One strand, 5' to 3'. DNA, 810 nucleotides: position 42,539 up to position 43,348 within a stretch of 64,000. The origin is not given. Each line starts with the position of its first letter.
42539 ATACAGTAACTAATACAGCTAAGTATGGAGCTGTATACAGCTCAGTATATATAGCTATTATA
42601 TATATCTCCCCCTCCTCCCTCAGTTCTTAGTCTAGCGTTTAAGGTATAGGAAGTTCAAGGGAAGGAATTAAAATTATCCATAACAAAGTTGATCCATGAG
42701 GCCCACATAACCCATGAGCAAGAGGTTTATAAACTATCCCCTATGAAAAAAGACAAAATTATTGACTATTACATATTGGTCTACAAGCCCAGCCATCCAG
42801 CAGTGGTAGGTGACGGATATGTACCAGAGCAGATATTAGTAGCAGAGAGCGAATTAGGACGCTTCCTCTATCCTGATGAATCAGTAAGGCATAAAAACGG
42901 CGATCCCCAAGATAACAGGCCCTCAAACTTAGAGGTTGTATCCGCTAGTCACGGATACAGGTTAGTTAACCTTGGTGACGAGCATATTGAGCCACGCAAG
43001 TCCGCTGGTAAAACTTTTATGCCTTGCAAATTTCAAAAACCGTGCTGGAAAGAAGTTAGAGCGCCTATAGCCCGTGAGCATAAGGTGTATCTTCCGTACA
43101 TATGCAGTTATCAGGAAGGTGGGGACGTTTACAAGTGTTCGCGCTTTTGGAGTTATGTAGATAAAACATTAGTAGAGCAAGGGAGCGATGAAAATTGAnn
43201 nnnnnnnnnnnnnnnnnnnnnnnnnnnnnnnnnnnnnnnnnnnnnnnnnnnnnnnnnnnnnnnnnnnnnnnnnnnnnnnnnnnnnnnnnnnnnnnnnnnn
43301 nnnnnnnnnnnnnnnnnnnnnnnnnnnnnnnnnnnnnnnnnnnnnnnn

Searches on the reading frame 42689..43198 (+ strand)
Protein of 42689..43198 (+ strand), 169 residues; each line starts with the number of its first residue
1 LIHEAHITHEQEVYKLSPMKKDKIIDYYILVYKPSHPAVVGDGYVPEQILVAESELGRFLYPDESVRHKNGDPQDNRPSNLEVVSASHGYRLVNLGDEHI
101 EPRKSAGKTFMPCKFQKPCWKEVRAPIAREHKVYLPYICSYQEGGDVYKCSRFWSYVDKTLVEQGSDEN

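Call 83: search_protein_families(library=pfam, proteins=[window:42689-43198:+], max_evalue=0.001)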
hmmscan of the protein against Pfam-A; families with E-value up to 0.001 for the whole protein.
window:42689-43198:+ (169 aa): 1 family
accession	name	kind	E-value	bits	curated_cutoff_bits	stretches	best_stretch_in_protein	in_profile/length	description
PF13392.12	HNH_3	-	6.8e-10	38.9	24.8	1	48-88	4-43/46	HNH endonuclease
